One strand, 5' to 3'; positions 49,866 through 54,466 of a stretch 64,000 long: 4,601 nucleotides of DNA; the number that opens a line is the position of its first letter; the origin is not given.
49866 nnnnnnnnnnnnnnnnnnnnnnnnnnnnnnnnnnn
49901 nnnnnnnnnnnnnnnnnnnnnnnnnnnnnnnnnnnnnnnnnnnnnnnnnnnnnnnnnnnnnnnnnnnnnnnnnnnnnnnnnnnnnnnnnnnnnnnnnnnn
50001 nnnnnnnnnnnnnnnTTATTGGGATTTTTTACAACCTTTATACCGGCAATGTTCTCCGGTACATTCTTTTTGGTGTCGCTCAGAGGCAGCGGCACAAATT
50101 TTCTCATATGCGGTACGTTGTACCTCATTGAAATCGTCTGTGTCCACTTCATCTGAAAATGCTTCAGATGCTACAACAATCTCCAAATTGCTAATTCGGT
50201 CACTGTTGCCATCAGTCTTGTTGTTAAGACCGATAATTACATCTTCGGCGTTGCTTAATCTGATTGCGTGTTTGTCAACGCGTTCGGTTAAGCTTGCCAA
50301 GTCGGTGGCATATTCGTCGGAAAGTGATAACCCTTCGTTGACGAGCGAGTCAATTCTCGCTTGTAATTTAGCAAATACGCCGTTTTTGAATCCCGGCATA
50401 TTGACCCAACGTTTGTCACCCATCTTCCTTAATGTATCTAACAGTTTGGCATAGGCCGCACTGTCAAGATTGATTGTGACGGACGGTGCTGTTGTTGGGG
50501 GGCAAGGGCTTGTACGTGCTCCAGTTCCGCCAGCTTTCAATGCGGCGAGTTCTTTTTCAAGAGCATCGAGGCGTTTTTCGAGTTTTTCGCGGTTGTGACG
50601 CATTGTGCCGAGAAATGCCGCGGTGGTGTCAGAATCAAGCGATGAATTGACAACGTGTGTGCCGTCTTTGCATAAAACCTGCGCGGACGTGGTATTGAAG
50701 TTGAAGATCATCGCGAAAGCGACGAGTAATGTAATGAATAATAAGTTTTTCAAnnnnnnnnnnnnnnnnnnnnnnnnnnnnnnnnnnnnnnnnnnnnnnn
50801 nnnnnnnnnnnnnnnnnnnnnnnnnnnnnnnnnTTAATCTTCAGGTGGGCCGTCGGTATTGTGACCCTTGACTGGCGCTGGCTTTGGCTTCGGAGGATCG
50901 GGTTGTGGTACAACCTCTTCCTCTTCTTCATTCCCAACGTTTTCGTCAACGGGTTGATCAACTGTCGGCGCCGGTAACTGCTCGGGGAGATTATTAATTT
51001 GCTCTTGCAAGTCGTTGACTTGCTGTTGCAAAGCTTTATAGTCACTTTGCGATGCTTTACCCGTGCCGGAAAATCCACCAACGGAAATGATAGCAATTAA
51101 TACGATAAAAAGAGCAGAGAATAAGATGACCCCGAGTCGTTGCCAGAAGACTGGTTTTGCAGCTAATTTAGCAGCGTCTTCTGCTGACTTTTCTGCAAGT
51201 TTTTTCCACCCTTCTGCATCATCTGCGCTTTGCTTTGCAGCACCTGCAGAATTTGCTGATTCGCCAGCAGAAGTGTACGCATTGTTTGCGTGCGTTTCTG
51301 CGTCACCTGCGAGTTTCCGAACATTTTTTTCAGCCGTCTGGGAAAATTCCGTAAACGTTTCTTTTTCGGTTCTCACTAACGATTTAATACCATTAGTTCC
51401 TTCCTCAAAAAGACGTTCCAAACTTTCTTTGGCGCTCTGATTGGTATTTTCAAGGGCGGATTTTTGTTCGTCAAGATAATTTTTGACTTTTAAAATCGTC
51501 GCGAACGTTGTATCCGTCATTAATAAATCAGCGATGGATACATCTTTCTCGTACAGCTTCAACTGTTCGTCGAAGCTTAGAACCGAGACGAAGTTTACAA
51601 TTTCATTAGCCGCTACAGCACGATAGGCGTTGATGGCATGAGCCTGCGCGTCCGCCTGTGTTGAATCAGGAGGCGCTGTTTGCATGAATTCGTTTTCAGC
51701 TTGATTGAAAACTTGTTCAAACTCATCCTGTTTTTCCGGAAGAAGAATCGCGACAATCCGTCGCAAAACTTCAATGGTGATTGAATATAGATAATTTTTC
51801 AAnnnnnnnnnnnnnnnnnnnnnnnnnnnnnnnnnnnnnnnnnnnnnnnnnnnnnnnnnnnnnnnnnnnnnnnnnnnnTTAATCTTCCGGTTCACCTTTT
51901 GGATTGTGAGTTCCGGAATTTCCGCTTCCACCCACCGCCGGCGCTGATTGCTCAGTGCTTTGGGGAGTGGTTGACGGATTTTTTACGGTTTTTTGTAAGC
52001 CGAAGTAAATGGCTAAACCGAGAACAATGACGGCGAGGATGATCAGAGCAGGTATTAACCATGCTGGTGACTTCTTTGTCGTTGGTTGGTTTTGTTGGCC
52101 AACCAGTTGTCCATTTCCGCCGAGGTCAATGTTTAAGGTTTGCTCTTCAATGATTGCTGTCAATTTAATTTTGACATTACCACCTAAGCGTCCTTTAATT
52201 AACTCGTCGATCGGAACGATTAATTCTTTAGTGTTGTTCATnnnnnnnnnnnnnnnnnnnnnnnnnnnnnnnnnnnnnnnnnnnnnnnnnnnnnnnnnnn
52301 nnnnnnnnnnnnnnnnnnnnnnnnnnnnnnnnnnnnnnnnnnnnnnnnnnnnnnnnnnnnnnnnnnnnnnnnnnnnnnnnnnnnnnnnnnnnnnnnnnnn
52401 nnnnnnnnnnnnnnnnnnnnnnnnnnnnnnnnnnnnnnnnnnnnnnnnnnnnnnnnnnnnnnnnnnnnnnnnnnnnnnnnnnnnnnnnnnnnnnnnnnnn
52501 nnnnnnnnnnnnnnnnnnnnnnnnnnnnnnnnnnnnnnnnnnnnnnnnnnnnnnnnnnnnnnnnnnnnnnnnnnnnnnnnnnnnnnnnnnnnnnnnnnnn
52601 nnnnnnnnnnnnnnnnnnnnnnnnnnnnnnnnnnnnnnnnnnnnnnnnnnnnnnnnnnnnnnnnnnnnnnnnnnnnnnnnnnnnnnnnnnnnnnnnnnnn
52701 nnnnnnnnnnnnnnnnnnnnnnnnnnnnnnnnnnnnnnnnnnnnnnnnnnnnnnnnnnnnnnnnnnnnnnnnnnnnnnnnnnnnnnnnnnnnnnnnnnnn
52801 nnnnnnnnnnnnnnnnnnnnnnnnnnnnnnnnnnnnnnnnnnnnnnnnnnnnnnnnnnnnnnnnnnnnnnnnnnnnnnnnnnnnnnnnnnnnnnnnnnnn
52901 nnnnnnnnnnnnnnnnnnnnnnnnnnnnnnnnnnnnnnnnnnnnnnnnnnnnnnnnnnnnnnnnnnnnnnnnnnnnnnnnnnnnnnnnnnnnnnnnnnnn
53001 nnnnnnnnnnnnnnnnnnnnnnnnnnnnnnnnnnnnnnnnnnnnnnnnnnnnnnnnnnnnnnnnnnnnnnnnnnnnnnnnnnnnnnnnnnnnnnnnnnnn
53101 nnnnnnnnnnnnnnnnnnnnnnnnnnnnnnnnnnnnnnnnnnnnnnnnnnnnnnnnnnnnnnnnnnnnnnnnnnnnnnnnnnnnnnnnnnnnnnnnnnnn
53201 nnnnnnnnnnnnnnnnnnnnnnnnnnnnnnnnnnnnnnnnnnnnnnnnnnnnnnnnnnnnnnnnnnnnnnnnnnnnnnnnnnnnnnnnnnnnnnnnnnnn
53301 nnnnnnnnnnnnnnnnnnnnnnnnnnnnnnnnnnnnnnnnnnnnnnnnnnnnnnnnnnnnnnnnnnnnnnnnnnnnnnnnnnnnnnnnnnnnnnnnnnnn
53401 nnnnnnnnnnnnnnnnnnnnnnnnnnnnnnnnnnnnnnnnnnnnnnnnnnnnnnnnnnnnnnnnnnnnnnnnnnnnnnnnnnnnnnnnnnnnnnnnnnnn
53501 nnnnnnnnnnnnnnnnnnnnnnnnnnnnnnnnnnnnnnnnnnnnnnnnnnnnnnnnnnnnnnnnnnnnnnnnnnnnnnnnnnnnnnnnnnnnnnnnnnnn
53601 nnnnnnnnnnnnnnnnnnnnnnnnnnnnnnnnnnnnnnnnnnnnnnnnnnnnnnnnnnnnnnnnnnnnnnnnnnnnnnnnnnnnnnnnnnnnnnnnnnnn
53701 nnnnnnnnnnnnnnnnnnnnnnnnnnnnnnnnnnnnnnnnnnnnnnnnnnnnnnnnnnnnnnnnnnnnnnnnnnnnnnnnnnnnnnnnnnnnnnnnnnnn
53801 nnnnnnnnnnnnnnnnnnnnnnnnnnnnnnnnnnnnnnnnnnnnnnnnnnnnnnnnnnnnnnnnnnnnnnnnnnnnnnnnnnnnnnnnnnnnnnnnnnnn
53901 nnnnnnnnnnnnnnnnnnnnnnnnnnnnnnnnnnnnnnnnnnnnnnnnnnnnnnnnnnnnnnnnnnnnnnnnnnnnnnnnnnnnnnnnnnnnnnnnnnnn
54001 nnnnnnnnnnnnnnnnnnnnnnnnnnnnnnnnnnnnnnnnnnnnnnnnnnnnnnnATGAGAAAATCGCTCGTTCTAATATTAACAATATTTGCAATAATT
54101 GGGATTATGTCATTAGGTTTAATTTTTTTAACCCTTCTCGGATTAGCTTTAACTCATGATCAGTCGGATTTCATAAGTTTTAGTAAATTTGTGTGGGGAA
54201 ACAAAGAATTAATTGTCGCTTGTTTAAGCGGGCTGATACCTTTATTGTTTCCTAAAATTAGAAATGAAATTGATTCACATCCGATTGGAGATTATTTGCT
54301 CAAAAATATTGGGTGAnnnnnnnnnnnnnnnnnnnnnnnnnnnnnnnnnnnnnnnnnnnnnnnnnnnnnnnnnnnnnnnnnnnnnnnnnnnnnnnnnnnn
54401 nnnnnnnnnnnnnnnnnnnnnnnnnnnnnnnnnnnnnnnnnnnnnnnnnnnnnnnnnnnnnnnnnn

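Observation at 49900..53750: Compositionally distinct minus-strand island of secreted/membrane proteins bordered by repeats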

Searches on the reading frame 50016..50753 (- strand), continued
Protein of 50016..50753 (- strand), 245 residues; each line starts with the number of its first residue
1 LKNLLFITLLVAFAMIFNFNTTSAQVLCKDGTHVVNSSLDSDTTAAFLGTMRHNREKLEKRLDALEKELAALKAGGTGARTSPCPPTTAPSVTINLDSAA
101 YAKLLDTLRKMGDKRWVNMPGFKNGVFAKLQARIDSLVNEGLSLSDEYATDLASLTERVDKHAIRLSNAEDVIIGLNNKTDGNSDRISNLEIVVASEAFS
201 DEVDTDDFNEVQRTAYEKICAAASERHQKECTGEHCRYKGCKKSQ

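Call 88: fold_search(model_id=the predicted structure, library=viral)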
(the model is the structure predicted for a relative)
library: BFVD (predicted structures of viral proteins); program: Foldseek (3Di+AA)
matches with E <= 10: 753; with E <= 0.001: 3
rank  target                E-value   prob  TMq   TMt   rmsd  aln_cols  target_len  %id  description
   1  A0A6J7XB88            7.4e-04  1.00  0.41  0.50  16.8       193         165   13  Outer membrane protein beta-barrel domain-containing protein [uncultured Caudovirales phage]
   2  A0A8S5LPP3            8.2e-04  1.00  0.42  0.29  10.6       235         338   14  Outer membrane protein [Myoviridae sp. ct0f722]
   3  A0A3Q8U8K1            8.6e-04  0.95  0.24  0.21  18.4       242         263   10  Uncharacterized protein [Megavirus baoshan]
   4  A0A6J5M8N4            1.2e-03  1.00  0.44  0.52   7.8       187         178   12  Outer membrane protein beta-barrel [uncultured Caudovirales phage]
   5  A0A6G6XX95            1.3e-03  1.00  0.41  0.49  12.9       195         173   11  (no name in the UniProt tables at hand)
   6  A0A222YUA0            1.5e-03  1.00  0.39  0.50  15.9       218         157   14  (no name in the UniProt tables at hand)
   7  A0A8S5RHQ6            1.5e-03  1.00  0.43  0.30   8.5       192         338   11  OmpA-like domain-containing protein [virus sp. ctML55]
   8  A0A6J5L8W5            2.4e-03  1.00  0.45  0.53   9.0       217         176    9  Uncharacterized protein [uncultured Caudovirales phage]
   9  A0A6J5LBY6            3.0e-03  1.00  0.40  0.45   8.0       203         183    8  Outer membrane protein beta-barrel [uncultured Caudovirales phage]
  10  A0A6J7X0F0            3.2e-03  0.96  0.30  0.31  14.5       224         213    9  Uncharacterized protein [uncultured Caudovirales phage]
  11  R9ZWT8                3.3e-03  1.00  0.47  0.33  12.0       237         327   12  Outer-membrane protein OmpA domain containing protein [Cellulophaga phage phi17:2]
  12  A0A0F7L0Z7            3.5e-03  1.00  0.50  0.61   5.8       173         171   10  Uncharacterized protein [uncultured marine virus]
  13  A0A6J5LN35            5.3e-03  0.54  0.21  0.24  19.3       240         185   14  Uncharacterized protein [uncultured Caudovirales phage]
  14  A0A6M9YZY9            6.6e-03  0.82  0.27  0.31  19.0       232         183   10  (no name in the UniProt tables at hand)
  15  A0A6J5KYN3            7.7e-03  0.99  0.38  0.33  10.8       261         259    7  Major outer membrane, Legionella pneumophila [uncultured Caudovirales phage]
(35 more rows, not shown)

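Call 91: search_solved_structures(query=A1, max_evalue=10)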
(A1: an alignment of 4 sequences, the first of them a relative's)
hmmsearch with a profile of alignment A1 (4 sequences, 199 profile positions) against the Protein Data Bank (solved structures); distinct sequences matched with E-value up to 10: 1.
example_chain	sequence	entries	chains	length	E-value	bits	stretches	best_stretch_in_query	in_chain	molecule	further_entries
6rj1_A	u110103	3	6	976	0.98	12.2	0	93-192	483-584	Mgp-operon protein 3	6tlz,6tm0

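Call 92: search_protein_families(library=ncbifam, proteins=[window:50016-50753:-, L006:1193-1684:-], max_evalue=0.05)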
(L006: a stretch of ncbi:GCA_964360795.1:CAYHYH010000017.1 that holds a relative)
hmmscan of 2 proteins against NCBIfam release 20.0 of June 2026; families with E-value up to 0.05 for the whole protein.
window:50016-50753:- (245 aa): 2 families
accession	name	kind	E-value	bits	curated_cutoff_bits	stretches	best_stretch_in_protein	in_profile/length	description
NF040877.1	SE1832_fam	equivalog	0.0071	16.3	45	1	51-73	26-48/51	SE1832 family protein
TIGR02976.1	phageshock_pspB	equivalog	0.047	14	51.7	0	41-71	37-67/75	envelope stress response membrane protein PspB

L006:1193-1684:- (163 aa): 0 families

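Call 98: search_protein_families(library=pfam, proteins=[L011:7529-7840:-, L011:6573-6779:-, L011:7173-7319:-, L011:6977-7117:-], max_evalue=0.01)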
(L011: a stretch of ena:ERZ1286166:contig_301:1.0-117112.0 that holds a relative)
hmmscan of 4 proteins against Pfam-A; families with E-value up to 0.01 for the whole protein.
L011:7529-7840:- (103 aa): 0 families

L011:6573-6779:- (68 aa): 0 families

L011:7173-7319:- (48 aa): 0 families

L011:6977-7117:- (46 aa): 0 families

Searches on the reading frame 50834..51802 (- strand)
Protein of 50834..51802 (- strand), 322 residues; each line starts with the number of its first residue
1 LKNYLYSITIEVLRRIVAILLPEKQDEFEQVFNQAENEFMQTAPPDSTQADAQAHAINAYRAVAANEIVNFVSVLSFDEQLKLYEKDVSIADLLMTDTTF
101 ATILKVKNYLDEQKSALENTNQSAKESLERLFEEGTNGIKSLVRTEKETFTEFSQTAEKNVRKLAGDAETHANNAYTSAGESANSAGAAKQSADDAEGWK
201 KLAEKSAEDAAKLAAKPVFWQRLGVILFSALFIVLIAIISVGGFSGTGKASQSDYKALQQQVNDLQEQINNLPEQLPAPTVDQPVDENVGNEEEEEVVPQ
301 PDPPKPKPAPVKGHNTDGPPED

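Call 8: search_protein_families(library=pfam, proteins=[window:50834-51802:-], max_evalue=0.1)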
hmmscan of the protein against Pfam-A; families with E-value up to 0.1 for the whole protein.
window:50834-51802:- (322 aa): 4 families
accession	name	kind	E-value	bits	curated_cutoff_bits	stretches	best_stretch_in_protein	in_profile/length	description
PF04977.20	DivIC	-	0.0047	17.1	28.9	1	244-272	8-36/80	Septum formation initiator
PF25785.1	TPR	-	0.034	14.9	27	1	249-276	10-37/110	Nucleoprotein TPR-like domain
PF05597.16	Phasin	-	0.035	14.6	28.8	0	128-186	26-84/126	Poly(hydroxyalcanoate) granule associated protein (phasin)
PF14282.11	FlxA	-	0.039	14.5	26.3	1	246-275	10-39/101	FlxA-like protein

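Call 13: find_encoding_contigs(protein=window:50834-51802:-, flank=10000, max_places=6)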
Protein window:50834-51802:- (322 aa): 2 contigs read that carry it; 1 place shown.
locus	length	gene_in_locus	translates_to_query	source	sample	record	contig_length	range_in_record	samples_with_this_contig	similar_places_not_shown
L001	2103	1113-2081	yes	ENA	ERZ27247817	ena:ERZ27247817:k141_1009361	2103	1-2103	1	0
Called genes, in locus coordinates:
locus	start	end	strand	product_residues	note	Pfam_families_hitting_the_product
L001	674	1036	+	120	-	-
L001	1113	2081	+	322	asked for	-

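Call 23: find_homologous_proteins(query=window:50834-51802:-, max_evalue=0.001)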
Query window:50834-51802:- (322 aa): 2 proteins with E <= 0.001 among 6108 candidates.
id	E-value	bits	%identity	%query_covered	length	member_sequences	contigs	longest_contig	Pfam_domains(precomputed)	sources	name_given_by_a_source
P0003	2.3e-203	692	100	100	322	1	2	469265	-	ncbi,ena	-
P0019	7.9e-64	234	47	88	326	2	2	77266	-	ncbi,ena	-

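Call 66: search_protein_families(library=phrogs, proteins=[window:50834-51802:-, L006:1193-1684:-], max_evalue=0.01)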
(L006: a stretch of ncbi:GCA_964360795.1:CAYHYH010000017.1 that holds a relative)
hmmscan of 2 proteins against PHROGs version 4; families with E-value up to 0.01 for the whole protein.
window:50834-51802:- (322 aa): 4 families
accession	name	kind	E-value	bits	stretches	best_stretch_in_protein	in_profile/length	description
phrog_20001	-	tail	3.3e-08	33.5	1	106-227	40-155/614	tail fiber protein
phrog_13980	-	tail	4.3e-05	23.5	1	154-214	192-252/756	tail fiber protein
phrog_8780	-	tail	0.0031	16.8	1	160-215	245-300/755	minor tail protein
phrog_3279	-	tail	0.0032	18.1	1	154-215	134-195/396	tail fiber protein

L006:1193-1684:- (163 aa): 0 families

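Call 81: search_dna_similar(query=window:50834-51802:-, collection=phages, mode=protein, max_evalue=0.001, max_rows=10)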
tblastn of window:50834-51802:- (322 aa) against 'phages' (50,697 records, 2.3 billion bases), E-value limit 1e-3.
No match.

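Call 92: search_protein_families(library=ncbifam, proteins=[window:50834-51802:-, L006:1193-1684:-], max_evalue=0.05)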
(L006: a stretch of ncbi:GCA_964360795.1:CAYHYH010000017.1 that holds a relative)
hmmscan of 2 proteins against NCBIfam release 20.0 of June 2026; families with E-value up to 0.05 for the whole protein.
window:50834-51802:- (322 aa): 2 families
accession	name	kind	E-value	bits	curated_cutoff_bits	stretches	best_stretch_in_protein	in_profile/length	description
NF045974.1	conju_CD1108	subfamily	0.0099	15.7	100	1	175-276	13-112/190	CD1108 family mobile element protein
NF038305.1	HpsJ_fam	subfamily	0.032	14.1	60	1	222-296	77-152/234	HpsJ family protein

L006:1193-1684:- (163 aa): 0 families

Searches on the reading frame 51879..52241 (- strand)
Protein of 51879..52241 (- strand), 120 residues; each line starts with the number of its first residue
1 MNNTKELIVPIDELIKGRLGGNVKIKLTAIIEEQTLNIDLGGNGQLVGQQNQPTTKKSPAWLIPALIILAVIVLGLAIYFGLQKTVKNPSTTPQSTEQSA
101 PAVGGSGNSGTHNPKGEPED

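Call 8: search_protein_families(library=pfam, proteins=[window:51879-52241:-], max_evalue=0.1)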
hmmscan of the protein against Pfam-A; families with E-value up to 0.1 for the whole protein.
window:51879-52241:- (120 aa): 0 families

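Call 66: search_protein_families(library=phrogs, proteins=[window:51879-52241:-, L006:1193-1684:-], max_evalue=0.01)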
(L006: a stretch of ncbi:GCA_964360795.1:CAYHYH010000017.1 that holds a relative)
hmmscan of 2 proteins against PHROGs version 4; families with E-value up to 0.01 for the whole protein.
window:51879-52241:- (120 aa): 0 families

L006:1193-1684:- (163 aa): 0 families

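Call 92: search_protein_families(library=ncbifam, proteins=[window:51879-52241:-, L006:1193-1684:-], max_evalue=0.05)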
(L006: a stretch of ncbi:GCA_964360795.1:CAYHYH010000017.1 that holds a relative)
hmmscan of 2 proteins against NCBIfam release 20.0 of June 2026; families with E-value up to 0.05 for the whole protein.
window:51879-52241:- (120 aa): 2 families
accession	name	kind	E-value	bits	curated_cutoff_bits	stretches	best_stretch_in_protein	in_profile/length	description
NF050032.1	Rv1733c_fam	subfamily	0.043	13.7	80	0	33-85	110-162/180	Rv1733c family protein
NF005168.0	PRK06638.2-3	equivalog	0.045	13.7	154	0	61-104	92-136/172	NADH-quinone oxidoreductase subunit J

L006:1193-1684:- (163 aa): 0 families

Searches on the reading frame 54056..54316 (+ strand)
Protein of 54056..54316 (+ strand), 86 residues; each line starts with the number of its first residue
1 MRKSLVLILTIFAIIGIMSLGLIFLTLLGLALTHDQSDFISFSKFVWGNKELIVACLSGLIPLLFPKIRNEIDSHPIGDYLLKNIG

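Call 8: search_protein_families(library=pfam, proteins=[window:54056-54316:+], max_evalue=0.1)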
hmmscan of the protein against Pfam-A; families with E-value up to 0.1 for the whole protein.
window:54056-54316:+ (86 aa): 1 family
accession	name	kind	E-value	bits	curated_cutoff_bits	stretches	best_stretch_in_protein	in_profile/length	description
PF20214.3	DUF6574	-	0.035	13.9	27.1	1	5-79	177-255/265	Family of unknown function (DUF6574)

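Call 66: search_protein_families(library=phrogs, proteins=[window:54056-54316:+, L006:1193-1684:-], max_evalue=0.01)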
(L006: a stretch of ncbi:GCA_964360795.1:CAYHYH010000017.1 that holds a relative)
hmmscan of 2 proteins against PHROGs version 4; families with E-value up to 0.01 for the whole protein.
window:54056-54316:+ (86 aa): 0 families

L006:1193-1684:- (163 aa): 0 families

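Call 92: search_protein_families(library=ncbifam, proteins=[L006:1193-1684:-], max_evalue=0.05)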
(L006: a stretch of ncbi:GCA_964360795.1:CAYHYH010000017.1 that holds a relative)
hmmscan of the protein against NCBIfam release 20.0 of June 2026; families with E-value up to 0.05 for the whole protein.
L006:1193-1684:- (163 aa): 0 families
